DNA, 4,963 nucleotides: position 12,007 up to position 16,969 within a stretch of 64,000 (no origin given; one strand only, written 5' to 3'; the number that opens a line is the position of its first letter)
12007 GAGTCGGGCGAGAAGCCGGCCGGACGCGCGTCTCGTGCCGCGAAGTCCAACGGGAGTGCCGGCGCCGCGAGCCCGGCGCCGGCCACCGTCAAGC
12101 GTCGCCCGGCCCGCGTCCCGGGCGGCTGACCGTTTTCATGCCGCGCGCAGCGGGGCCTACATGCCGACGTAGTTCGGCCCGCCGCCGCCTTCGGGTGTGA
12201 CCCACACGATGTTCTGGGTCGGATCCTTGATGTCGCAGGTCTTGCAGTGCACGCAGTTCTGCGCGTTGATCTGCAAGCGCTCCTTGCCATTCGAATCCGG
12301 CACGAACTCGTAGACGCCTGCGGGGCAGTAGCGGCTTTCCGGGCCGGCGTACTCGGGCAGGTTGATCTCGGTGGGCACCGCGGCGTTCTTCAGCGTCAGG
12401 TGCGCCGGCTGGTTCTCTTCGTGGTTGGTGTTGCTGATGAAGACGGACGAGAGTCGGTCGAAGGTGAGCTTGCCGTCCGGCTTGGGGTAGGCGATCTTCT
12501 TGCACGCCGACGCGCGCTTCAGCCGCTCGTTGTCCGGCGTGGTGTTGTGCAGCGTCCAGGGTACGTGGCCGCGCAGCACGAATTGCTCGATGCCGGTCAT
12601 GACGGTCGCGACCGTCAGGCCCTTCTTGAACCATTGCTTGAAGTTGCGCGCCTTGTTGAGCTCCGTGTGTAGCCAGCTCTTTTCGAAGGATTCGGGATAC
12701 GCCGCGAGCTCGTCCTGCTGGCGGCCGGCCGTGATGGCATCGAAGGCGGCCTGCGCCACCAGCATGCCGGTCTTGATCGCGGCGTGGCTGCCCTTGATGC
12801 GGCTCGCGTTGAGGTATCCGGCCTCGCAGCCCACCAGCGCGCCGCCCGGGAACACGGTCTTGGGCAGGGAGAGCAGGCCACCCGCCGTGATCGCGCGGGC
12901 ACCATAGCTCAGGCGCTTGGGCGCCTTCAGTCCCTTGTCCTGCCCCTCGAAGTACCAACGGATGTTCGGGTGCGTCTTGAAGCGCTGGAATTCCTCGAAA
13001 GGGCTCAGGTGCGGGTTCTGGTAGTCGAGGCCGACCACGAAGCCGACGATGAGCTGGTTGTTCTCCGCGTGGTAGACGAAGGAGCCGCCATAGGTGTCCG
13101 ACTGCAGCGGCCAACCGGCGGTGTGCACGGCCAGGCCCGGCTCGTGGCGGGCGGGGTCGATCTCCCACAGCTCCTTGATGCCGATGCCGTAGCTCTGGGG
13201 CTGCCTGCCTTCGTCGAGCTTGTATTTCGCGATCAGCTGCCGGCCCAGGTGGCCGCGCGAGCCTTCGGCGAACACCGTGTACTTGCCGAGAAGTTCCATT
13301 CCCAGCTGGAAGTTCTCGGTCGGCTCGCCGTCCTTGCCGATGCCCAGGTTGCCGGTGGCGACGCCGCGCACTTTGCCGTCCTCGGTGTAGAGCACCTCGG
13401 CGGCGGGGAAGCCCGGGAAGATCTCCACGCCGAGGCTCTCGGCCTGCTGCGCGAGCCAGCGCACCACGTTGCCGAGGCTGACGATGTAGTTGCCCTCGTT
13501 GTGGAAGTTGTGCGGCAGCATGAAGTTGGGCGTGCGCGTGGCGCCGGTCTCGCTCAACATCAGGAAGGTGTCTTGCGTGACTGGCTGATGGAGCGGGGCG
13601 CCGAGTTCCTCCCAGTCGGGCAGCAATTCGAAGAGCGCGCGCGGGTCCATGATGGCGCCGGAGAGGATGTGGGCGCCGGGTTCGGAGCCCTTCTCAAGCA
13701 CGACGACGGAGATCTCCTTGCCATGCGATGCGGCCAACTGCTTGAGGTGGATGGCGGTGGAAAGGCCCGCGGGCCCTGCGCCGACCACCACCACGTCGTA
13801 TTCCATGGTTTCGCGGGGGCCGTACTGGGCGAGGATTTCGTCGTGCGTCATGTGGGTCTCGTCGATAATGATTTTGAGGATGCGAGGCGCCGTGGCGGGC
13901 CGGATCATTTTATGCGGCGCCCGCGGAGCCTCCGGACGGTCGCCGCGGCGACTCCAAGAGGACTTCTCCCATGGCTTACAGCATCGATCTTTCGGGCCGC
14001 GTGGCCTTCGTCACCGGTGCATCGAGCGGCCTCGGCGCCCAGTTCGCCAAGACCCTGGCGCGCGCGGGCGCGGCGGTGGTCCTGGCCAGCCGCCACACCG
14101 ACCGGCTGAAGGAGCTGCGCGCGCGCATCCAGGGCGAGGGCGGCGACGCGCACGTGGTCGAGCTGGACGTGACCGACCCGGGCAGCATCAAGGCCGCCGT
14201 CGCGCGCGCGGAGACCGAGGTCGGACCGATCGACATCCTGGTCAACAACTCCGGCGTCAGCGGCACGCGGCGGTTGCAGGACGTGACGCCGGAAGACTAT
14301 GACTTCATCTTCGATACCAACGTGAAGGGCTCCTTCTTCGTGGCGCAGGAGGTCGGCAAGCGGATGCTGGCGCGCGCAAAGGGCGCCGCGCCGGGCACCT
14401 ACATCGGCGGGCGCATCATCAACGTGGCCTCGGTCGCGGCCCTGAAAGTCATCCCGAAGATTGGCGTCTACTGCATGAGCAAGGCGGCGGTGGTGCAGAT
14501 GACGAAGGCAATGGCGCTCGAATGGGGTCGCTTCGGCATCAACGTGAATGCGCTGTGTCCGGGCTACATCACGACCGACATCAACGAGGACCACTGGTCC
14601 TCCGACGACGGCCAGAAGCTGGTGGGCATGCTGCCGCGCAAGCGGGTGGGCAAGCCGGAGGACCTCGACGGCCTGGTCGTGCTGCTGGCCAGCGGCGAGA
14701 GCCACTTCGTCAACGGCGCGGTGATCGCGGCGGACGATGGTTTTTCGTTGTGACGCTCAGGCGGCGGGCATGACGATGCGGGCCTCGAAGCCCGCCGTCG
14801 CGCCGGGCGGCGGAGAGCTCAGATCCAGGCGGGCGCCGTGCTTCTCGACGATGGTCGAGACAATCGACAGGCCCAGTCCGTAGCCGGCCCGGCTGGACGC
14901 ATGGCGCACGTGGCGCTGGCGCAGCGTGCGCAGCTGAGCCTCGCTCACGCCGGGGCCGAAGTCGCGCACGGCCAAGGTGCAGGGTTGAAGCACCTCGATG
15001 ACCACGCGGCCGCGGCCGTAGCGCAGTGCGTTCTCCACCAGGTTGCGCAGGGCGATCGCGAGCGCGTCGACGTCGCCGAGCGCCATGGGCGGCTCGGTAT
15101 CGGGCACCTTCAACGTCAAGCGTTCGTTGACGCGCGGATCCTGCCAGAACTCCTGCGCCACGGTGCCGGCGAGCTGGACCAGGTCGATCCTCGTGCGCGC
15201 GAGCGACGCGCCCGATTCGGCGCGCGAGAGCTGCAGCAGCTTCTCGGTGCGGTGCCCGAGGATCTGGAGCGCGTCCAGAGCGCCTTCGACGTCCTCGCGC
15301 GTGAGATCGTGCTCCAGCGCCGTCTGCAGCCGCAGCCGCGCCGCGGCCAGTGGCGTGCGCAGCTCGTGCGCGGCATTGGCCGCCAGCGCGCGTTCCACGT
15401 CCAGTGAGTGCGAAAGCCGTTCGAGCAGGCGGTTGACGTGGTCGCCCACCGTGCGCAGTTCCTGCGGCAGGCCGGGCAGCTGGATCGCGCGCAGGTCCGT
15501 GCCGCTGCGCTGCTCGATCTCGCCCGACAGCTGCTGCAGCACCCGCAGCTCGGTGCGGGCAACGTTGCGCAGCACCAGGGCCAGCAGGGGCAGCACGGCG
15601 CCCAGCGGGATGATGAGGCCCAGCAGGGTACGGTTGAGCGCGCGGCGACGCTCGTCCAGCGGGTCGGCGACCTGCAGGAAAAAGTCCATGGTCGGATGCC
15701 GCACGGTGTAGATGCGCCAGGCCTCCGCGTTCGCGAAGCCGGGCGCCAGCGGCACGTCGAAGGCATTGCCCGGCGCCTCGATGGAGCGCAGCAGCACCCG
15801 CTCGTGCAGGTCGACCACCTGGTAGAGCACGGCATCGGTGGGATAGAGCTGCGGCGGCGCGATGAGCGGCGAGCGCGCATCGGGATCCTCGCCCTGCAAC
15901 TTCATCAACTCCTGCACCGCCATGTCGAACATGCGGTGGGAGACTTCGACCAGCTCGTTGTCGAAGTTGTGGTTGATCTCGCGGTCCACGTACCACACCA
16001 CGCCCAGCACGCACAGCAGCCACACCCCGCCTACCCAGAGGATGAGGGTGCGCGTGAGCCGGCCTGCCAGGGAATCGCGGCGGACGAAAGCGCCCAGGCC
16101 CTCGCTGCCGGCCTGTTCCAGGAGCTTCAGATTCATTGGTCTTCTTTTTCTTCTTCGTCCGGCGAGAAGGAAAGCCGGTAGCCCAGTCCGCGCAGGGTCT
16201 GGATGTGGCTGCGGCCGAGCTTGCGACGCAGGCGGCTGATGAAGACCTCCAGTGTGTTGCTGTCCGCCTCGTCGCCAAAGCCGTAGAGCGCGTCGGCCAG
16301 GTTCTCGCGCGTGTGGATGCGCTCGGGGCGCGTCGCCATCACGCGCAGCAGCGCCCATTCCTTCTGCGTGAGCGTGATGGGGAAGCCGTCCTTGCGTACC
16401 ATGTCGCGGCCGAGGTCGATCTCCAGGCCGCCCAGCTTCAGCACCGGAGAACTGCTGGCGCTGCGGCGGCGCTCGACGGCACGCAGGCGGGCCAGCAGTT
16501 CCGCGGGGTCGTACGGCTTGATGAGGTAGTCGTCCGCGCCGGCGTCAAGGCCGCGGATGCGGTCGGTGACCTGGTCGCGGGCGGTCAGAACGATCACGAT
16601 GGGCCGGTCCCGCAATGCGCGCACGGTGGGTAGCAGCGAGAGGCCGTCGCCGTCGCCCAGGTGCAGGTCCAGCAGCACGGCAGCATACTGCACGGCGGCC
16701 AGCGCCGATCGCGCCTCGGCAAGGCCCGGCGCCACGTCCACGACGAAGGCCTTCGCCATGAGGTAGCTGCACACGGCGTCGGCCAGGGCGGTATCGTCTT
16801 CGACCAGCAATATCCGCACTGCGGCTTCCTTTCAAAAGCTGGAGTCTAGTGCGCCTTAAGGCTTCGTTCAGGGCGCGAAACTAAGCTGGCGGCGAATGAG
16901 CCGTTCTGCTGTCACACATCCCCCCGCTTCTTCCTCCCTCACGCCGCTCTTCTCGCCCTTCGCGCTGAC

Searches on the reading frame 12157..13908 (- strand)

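Call 7: search_protein_families(library=ncbifam, proteins=[window:12157-13908:-], max_evalue=0.001)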
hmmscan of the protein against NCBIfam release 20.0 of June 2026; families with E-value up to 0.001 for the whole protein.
window:12157-13908:- (583 aa): 25 families
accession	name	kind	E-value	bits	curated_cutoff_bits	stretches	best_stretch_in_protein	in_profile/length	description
NF007450.0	PRK10015.1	subfamily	5.7e-20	71.4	466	1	36-422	5-366/429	FAD-dependent oxidoreductase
NF007542.0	PRK10157.1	subfamily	5.1e-14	51.8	610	1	37-410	6-354/428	FAD-dependent oxidoreductase FixC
TIGR02032.1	GG-red-SF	subfamily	2e-08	34.3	158.8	1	37-226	1-156/297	geranylgeranyl reductase family protein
NF004789.0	PRK06134.1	subfamily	2.6e-07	29.6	747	1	33-84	9-55/581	FAD-dependent oxidoreductase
NF041080.1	DGGGPL_reductase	equivalog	3.3e-06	26.2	580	1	36-251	1-189/447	digeranylgeranylglycerophospholipid reductase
NF009476.0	PRK12839.1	equivalog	3.6e-06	25.4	940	1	33-85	5-52/572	FAD-dependent oxidoreductase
TIGR02023.1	BchP-ChlP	subfamily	1.7e-05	24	343.3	0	357-414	267-323/388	geranylgeranyl diphosphate reductase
NF053717.1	VnlPnlRedVprA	equivalog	3.3e-05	22.9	600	1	35-78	5-42/481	vinyl phenol reductase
TIGR01373.1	soxB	subfamily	4e-05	22.6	529.45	0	31-74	25-64/407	sarcosine oxidase subunit beta family protein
NF006593.0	PRK09126.1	equivalog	4.3e-05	22.6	420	1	35-75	3-37/393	5-demethoxyubiquinol-8 5-hydroxylase UbiM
TIGR01813.1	flavo_cyto_c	subfamily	0.0001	21.2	285.45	0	38-77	1-35/444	flavocytochrome c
TIGR00292.1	TIGR00292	equivalog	0.00011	21.6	148.3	1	33-85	18-64/254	sulfide-dependent adenosine diphosphate thiazole synthase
NF005511.0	PRK07121.1-4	equivalog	0.00015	20.4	466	0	33-87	17-65/553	FAD-binding protein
NF005513.0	PRK07121.1-6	equivalog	0.00019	20.1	608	1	34-87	4-51/533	FAD-binding protein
TIGR03997.1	mycofact_OYE_2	equivalog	0.00021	19.8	793.15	1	37-93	380-430/645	mycofactocin system FadH/OYE family oxidoreductase 2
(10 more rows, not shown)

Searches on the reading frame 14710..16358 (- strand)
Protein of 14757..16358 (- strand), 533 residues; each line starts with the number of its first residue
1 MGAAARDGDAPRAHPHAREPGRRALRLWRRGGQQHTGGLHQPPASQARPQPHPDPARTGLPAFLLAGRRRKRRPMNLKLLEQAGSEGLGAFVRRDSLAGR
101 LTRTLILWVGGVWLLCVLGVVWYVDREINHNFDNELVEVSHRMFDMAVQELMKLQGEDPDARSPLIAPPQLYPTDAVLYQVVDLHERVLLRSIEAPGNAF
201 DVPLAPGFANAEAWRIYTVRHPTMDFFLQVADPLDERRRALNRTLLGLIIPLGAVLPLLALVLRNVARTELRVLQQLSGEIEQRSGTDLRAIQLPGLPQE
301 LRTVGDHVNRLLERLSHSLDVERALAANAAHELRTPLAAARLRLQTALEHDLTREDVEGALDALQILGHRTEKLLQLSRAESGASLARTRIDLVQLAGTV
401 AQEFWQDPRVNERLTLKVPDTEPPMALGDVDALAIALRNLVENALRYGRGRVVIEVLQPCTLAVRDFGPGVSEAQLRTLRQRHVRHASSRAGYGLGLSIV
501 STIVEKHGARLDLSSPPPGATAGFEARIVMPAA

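Call 4: search_protein_families(library=pfam, proteins=[window:14757-16358:-, window:14710-16278:-], max_evalue=0.01)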
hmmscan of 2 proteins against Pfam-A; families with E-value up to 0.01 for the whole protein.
window:14757-16358:- (533 aa): 3 families
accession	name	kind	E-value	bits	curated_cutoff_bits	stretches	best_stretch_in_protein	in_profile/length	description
PF02518.31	HATPase_c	-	1.3e-15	58.2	26.4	1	428-524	1-103/111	Histidine kinase-, DNA gyrase B-, and HSP90-like ATPase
PF00512.31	HisKA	-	3.6e-10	40.2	26.9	1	323-383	3-66/66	His Kinase A (phospho-acceptor) domain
PF08521.16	2CSK_N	-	8.1e-06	26.4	23.2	1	112-242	4-138/140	Two-component sensor kinase N-terminal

window:14710-16278:- (522 aa): 0 families

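Call 7: search_protein_families(library=ncbifam, proteins=[window:14757-16358:-], max_evalue=0.001)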
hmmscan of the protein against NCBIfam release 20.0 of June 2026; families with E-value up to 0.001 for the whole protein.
window:14757-16358:- (533 aa): 60 families (the best 25 are shown)
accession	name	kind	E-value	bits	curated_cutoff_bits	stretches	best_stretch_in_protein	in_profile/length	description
NF008025.0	PRK10755.1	equivalog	7.1e-42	143.4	314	1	246-531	67-355/362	two-component system sensor histidine kinase PmrB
NF007664.1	PRK10337.1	equivalog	1.1e-39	136.3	475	1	96-528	1-440/442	quorum sensing histidine kinase QseC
TIGR01386.1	cztS_silS_copS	subfamily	1.1e-30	107.1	292.55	1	234-519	152-448/457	heavy metal sensor histidine kinase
NF012163.2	BaeS_SmeS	equivalog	2.3e-26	92.7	500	1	266-519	184-448/457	sensor histidine kinase efflux regulator BaeS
NF007837.0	PRK10549.1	equivalog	4e-25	88.5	603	1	249-518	169-447/466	envelope stress sensor histidine kinase BaeS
TIGR02966.1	phoR_proteo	equivalog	4.5e-24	85.1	334.2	1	317-516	109-322/333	phosphate regulon sensor histidine kinase PhoR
NF007007.0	PRK09470.1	equivalog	4.8e-24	85.1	486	1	241-509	167-439/463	envelope stress sensor histidine kinase CpxA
NF052314.1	T9SS_HK_PorY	subfamily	1.6e-23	83.4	350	1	226-511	114-403/418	PorY family sensor histidine kinase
NF007898.0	PRK10604.1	equivalog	1.1e-21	77.5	478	1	300-519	190-414/433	two-component system sensor histidine kinase RstB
NF008312.0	PRK11100.1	equivalog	3.1e-21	75.8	356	1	249-519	189-464/477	two-component system sensor histidine kinase CreC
NF007004.0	PRK09467.1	equivalog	4.5e-20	71.9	415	1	299-532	209-436/440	two-component system sensor histidine kinase EnvZ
NF041880.1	EPS_EpsF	equivalog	1.3e-19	70.1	900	1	309-516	261-478/492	response regulator EpsF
NF046044.1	PnpS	equivalog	2.5e-19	69.6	400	1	325-515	173-377/390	two-component system histidine kinase PnpS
NF041735.1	hist_kin_RppB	equivalog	1.6e-18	66.7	400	1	324-515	218-425/438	two-component system sensor histidine kinase RppB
NF006800.0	PRK09303.1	equivalog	2e-18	66.5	342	1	312-517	141-365/383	histidine kinase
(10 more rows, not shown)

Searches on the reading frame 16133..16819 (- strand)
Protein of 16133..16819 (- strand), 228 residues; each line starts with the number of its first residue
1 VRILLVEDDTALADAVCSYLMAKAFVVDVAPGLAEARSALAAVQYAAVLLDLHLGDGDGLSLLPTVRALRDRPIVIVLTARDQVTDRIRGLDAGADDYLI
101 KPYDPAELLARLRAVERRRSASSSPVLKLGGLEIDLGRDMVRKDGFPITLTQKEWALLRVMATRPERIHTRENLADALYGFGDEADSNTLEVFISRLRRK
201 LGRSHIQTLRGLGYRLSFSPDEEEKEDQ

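Call 4: search_protein_families(library=pfam, proteins=[window:16133-16819:-], max_evalue=0.01)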
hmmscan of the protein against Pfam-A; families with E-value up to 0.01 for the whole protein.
window:16133-16819:- (228 aa): 2 families
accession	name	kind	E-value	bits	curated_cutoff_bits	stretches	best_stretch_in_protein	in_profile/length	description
PF00072.30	Response_reg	-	3.6e-21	75.8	30.2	1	3-112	1-110/111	Response regulator receiver domain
PF00486.34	Trans_reg_C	-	6.1e-21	74.7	26.2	1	147-216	3-77/77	Transcriptional regulatory protein, C terminal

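Call 7: search_protein_families(library=ncbifam, proteins=[window:16133-16819:-], max_evalue=0.001)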
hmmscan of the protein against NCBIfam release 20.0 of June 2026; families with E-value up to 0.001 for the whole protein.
window:16133-16819:- (228 aa): 79 families (the best 25 are shown)
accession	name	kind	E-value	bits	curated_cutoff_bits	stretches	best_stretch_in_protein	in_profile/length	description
NF007928.2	PRK10643.1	equivalog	3.1e-60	203.5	330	1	1-216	1-216/216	two-component system response regulator PmrA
NF041734.1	resp_reg_RppA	equivalog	2.3e-49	167.8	250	1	1-217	1-228/229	two-component system response regulator RppA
TIGR01387.1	cztR_silR_copR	subfamily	5.6e-47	160.2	279.2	1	3-216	1-218/218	heavy metal response regulator transcription factor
NF012023.0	PRK15479.1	equivalog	8.1e-46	156.4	337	1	1-218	1-219/224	transcriptional regulator TctD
NF040689.1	MtrAB_MtrA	equivalog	1.1e-45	155.7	300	1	3-216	1-218/219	MtrAB system response regulator MtrA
NF007663.1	PRK10336.1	equivalog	1.7e-45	155.5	345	1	1-216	1-216/219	quorum sensing response regulator transcription factor QseB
TIGR02154.1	PhoB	equivalog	2.2e-45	154.7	296.2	1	2-217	4-226/226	phosphate regulon transcriptional regulator PhoB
NF008567.0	PRK11517.1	equivalog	2.2e-44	151.5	353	1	1-217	1-219/223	response regulator transcription factor HprR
NF041733.1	resp_reg_CseB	equivalog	7.8e-42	143.2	350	1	2-216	2-226/228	two-component system response regulator CseB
NF045991.1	RespRegCtrARhodob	equivalog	1.2e-41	142.9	350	1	1-216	1-221/224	response regulator transcription factor CtrA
NF008296.0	PRK11083.1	equivalog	2e-40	138.6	273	1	2-217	5-226/228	two-component system response regulator CreB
NF007005.1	PRK09468.1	equivalog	1.2e-38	132.9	331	1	2-223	5-236/237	osmolarity response regulator transcription factor OmpR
NF045914.1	RespRegNblR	equivalog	1.1e-36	126.5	300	1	2-216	8-225/228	response regulator transcription factor NblR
NF053854.1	RespRegPhoBBctds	equivalog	3.4e-36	124.7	270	1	3-216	1-224/225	two-component system response regulator PhoB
NF007982.1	PRK10710.1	equivalog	6.1e-36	124.1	380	1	2-216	9-227/235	envelope stress response regulator BaeR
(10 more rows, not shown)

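Call 27: find_related_loci(query=window:16133-16819:-, collection=genome_contigs, flank=3500)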
Query window:16133-16819:- (228 aa) in genome_contigs; peptide patterns used: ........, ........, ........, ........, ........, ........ (x = any residue, [..] = any of these).
599 stretches matched a pattern (row limit reached: there are more); 379 encode a relative of the query (tblastn E <= 1e-3); the best 80 are kept; 79 distinct loci.
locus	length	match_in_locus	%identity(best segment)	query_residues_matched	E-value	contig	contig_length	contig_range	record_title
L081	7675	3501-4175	92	1-225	4e-134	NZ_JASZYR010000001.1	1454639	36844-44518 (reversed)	Variovorax sp. J22P240 L64577_1, whole genome shotgun sequence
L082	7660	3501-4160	94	1-220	1e-133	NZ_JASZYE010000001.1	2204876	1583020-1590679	Variovorax flavidus strain J2P1-59 L60707_1, whole genome shotgun sequence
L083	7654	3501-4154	94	1-218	2e-132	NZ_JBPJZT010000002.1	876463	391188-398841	Variovorax sp. GT1P44 NODE_2_length_876463_cov_42.737178, whole genome shotgun sequence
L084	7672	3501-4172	91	1-224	6e-131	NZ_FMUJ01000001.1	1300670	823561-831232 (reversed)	Variovorax sp. EL159, whole genome shotgun sequence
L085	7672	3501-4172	91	1-224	1e-130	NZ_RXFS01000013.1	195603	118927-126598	Variovorax sp. 679 13, whole genome shotgun sequence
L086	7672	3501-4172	91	1-224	1e-130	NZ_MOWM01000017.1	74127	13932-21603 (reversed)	Variovorax sp. E3 contig00017, whole genome shotgun sequence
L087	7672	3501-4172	91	1-224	3e-130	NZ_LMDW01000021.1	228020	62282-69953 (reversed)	Variovorax sp. Root411 contig_9, whole genome shotgun sequence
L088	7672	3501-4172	91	1-224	6e-130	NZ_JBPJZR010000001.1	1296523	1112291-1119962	Variovorax sp. GB1P17 NODE_1_length_1296523_cov_31.228195, whole genome shotgun sequence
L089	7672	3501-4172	89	1-224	1e-128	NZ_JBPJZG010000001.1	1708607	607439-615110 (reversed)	Variovorax sp. LT1R20 NODE_1_length_1708607_cov_26.029416, whole genome shotgun sequence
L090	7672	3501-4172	89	1-224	1e-128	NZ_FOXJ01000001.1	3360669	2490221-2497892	Variovorax sp. 770b2, whole genome shotgun sequence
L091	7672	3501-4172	89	1-224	8e-129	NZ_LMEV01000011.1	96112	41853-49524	Variovorax sp. Root473 contig_2, whole genome shotgun sequence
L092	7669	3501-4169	91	1-224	8e-129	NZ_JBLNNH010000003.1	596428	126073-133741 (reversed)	Variovorax sp. tm tm_draft_3, whole genome shotgun sequence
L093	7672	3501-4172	89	1-224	3e-128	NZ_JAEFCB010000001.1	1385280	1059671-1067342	Variovorax sp. IB41 NODE_1_length_1385280_cov_56.410947, whole genome shotgun sequence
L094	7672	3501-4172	90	1-224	8e-128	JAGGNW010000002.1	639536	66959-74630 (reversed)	Variovorax paradoxus strain ISL-81 ISL81_3, whole genome shotgun sequence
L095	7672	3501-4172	88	1-224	1e-127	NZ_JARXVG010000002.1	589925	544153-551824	Variovorax boronicumulans strain PgBe293 Ga0498876_02, whole genome shotgun sequence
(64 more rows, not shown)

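Call 35: search_solved_structures(query=window:16133-16819:-, max_evalue=1e-20, show_alignments=2)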
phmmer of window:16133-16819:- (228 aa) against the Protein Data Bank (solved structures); distinct sequences matched with E-value up to 1e-20: 26.
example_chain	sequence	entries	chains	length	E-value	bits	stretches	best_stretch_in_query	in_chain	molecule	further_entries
4s04_A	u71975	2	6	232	8.8e-43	149.6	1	1-226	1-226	DNA-binding transcriptional regulator BasR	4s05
8jo2_H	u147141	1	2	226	1.3e-42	149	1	1-224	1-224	DNA-binding transcriptional regulator BasR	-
1ys6_A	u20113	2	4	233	1.1e-35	126.4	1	2-216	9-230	Transcriptional regulatory protein prrA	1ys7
1kgs_A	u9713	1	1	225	4e-34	121.3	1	1-214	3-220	DNA BINDING RESPONSE REGULATOR D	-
2gwr_A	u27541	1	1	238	2.2e-33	118.9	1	2-216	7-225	DNA-binding response regulator mtrA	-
2oqr_A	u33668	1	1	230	2.9e-32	115.2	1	3-216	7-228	Sensory transduction protein regX3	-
7e1b_A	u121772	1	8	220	1.1e-31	113.3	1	3-216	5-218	DNA-binding response regulator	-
7lz9_A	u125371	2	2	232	6.1e-31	110.9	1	1-224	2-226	Putative two-component system response regulator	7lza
4kfc_A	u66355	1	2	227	3.2e-27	98.7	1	3-216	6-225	KDP operon transcriptional regulatory protein KdpE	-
4kny_A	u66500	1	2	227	5.4e-27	98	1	3-216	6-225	KDP operon transcriptional regulatory protein KdpE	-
6lgq_D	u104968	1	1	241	6.5e-27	97.7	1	3-216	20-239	DNA-binding response regulator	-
3q9s_A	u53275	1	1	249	1.6e-26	96.4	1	2-202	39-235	DNA-binding response regulator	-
4b09_A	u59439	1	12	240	3.9e-26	95.2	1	2-216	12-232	TRANSCRIPTIONAL REGULATORY PROTEIN BAER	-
9ji3_J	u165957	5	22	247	8.9e-26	94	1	2-216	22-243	DNA-binding response regulator | Possible two component system response transcriptional positive regulator PhoP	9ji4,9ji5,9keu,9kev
3r0j_A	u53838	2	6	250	9.2e-26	94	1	2-216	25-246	POSSIBLE TWO COMPONENT SYSTEM RESPONSE TRANSCRIPTIONAL POSITIVE REGULATOR PHOP | Response regulator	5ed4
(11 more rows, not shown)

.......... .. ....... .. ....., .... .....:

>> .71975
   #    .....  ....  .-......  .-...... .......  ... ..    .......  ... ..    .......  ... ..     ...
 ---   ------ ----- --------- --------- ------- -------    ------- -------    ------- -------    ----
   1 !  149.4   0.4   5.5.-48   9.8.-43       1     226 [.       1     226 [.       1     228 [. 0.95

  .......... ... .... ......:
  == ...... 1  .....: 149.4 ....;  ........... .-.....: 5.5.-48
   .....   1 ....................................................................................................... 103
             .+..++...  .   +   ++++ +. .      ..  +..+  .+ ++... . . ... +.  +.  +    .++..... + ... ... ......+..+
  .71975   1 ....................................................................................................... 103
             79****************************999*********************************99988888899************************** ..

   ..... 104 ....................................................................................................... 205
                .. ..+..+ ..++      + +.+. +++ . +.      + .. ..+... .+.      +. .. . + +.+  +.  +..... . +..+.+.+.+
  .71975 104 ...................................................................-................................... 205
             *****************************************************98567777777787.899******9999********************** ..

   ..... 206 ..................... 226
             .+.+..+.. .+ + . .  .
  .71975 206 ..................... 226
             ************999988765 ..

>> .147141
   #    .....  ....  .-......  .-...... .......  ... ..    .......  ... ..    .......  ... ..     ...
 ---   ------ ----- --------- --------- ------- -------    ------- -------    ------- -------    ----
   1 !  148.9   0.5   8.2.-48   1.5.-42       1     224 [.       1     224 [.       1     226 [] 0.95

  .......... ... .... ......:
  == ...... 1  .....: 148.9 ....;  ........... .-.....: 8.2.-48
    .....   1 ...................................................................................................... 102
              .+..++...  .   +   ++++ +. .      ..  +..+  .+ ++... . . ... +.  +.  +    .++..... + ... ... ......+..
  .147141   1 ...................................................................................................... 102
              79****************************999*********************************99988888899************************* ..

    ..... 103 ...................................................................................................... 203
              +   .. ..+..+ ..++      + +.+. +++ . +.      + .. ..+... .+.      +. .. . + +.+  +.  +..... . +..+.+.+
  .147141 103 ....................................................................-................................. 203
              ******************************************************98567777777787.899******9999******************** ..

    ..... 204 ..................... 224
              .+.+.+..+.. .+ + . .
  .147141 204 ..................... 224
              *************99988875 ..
